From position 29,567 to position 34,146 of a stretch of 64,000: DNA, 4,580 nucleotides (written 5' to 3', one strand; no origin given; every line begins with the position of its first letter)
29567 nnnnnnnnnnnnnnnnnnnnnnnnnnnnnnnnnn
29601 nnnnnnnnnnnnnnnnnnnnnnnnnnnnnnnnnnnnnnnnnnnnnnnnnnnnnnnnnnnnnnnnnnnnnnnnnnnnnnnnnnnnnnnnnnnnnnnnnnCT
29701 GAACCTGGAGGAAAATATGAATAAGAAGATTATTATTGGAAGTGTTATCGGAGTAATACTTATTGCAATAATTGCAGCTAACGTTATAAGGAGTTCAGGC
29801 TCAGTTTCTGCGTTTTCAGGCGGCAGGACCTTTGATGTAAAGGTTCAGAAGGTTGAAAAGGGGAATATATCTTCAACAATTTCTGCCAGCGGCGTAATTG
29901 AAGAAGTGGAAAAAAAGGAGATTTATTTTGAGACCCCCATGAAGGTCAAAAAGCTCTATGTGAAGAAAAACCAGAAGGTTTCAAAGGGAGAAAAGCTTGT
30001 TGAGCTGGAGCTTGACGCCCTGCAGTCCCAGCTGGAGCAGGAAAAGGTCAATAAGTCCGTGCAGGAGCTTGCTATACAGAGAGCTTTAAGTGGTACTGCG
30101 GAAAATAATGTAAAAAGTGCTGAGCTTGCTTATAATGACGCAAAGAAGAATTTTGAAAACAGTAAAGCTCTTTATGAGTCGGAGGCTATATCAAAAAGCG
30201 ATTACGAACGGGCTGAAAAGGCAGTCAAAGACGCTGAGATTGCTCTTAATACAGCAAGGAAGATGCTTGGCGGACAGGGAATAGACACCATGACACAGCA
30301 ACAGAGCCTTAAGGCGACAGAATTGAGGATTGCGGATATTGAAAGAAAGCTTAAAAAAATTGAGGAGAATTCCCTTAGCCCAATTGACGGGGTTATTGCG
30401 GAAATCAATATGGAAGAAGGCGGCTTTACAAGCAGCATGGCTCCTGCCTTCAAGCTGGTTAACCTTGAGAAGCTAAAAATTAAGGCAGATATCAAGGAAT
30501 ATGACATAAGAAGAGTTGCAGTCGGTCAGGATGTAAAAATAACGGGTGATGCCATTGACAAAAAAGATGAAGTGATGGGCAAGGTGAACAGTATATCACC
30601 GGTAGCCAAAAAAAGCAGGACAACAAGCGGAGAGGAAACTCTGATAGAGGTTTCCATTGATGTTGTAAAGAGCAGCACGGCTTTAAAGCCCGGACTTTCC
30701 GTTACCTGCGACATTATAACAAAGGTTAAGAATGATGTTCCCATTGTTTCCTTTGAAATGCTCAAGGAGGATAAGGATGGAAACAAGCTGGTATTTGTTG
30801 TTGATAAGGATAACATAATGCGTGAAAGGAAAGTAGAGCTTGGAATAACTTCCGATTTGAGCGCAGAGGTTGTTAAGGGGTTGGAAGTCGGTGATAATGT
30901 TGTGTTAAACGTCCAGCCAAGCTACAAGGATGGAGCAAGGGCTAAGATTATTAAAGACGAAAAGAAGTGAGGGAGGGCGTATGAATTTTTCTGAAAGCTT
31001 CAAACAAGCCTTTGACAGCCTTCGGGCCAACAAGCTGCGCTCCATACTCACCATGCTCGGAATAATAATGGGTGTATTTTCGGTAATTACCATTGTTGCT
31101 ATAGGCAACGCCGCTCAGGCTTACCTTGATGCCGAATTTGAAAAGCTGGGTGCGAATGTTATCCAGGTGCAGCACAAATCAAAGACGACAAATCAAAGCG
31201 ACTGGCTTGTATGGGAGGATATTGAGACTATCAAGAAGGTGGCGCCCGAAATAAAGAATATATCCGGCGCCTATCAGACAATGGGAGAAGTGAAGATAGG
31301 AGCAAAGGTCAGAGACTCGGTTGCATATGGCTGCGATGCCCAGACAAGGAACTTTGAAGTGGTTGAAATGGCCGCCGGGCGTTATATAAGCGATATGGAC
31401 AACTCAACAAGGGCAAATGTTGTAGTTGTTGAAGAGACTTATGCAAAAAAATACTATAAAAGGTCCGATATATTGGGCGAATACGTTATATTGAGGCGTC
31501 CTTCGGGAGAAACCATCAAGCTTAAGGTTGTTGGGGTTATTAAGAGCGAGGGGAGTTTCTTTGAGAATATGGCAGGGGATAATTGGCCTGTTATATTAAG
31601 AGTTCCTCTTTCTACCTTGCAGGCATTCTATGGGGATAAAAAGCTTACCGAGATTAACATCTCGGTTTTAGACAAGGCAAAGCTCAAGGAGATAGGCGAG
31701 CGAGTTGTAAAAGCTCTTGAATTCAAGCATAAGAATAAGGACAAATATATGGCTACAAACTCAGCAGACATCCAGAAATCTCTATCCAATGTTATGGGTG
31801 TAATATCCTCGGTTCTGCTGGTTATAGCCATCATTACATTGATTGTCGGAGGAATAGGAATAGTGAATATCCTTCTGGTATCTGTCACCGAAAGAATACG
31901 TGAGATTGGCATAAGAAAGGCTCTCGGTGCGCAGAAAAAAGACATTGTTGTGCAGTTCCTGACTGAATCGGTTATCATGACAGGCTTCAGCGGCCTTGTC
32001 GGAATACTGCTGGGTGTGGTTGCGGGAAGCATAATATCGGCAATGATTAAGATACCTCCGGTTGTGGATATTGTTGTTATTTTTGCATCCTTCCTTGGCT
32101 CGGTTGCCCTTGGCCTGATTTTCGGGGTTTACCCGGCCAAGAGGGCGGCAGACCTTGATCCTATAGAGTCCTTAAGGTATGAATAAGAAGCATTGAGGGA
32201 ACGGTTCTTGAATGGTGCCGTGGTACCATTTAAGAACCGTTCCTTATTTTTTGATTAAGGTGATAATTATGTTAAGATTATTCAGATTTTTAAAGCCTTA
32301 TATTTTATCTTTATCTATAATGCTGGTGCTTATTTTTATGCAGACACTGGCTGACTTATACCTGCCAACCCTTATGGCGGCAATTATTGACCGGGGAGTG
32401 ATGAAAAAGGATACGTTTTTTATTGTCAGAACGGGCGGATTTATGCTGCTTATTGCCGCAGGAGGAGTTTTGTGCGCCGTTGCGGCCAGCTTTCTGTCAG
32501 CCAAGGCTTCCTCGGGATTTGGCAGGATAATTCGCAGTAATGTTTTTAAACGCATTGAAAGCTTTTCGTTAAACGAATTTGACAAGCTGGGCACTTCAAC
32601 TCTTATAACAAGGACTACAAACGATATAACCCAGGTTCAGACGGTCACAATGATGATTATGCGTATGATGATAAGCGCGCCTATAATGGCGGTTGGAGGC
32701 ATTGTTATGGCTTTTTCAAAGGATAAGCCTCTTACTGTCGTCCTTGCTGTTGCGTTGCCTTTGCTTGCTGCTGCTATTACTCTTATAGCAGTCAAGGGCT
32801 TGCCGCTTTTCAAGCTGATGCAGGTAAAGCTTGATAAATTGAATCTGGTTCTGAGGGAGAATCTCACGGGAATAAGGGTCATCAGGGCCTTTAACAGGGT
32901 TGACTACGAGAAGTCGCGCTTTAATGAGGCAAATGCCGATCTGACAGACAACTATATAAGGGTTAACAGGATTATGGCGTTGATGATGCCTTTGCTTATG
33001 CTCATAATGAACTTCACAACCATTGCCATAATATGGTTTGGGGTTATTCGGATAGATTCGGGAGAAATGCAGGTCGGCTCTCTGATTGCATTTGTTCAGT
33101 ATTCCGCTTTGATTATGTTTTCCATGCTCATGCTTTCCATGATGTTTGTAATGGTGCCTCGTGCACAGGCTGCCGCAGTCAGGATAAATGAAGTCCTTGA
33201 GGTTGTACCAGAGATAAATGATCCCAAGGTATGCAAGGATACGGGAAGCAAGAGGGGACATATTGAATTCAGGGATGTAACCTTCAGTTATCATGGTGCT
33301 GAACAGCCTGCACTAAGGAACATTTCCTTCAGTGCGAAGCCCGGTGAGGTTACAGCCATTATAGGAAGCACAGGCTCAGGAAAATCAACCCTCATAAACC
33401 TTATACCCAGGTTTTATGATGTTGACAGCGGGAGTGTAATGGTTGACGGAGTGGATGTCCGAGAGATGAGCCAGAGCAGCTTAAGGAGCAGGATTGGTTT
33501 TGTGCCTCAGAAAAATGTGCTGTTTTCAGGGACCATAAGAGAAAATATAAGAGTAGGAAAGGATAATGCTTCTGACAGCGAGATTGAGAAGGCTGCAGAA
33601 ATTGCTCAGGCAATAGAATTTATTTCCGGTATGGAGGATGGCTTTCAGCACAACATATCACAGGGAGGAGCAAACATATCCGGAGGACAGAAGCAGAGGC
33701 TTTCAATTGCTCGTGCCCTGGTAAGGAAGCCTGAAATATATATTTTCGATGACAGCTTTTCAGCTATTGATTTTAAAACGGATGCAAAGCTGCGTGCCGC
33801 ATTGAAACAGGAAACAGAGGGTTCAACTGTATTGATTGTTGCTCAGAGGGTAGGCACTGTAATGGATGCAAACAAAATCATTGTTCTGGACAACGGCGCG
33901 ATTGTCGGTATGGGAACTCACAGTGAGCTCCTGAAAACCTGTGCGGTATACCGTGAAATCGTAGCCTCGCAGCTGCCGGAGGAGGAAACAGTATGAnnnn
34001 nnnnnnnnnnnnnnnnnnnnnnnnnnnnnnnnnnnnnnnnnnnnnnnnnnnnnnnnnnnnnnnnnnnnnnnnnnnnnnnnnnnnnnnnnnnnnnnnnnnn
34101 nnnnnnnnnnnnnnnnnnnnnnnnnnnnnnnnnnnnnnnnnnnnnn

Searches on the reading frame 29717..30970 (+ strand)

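Call 85: search_protein_families(library=pfam, proteins=[window:29717-30970:+], max_evalue=0.00001)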
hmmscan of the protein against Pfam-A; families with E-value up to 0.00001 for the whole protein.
window:29717-30970:+ (417 aa): 3 families
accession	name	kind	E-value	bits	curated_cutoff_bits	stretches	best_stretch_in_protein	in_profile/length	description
PF16576.10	HlyD_D23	-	2e-15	57.1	30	1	51-303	2-195/214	Barrel-sandwich domain of CusB or HlyD membrane-fusion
PF13437.12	HlyD_3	-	1.6e-13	51.7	22.2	1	220-326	3-106/106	HlyD family secretion protein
PF13533.13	Biotin_lipoyl_2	-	5.1e-07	29.8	29.8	0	76-98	10-32/32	Biotin-lipoyl like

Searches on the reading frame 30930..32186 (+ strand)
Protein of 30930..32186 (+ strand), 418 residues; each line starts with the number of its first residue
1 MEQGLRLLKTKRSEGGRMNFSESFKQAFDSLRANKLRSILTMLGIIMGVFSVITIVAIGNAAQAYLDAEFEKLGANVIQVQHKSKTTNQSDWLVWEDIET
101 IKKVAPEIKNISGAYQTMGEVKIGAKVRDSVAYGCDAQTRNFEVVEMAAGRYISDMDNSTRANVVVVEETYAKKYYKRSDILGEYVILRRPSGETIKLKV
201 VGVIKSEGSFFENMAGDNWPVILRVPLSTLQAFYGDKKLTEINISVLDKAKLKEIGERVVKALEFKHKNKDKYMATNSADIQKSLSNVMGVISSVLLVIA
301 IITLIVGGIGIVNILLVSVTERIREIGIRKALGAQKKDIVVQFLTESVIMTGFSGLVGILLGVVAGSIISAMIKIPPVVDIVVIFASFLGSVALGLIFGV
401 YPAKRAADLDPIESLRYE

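Call 85: search_protein_families(library=pfam, proteins=[window:30930-32186:+], max_evalue=0.00001)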
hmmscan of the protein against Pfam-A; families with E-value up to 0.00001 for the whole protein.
window:30930-32186:+ (418 aa): 2 families
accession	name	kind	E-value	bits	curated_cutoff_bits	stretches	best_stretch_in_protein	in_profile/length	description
PF12704.14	MacB_PCD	-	5.5e-32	112.2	27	1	38-260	1-205/207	MacB-like periplasmic core domain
PF02687.27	FtsX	-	3.5e-21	75.9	25.5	1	298-409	2-118/120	FtsX-like permease C-terminal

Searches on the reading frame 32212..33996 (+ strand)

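Call 94: search_protein_families(library=pfam, proteins=[window:32212-33996:+], max_evalue=1e-10)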
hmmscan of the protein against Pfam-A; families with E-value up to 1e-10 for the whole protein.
window:32212-33996:+ (594 aa): 2 families
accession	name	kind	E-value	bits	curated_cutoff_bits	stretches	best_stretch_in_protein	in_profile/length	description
PF00664.28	ABC_membrane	-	2.4e-45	155.8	28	1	35-305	2-274/274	ABC transporter transmembrane region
PF00005.33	ABC_tran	-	1.7e-32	113.3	25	1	368-516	1-136/137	ABC transporter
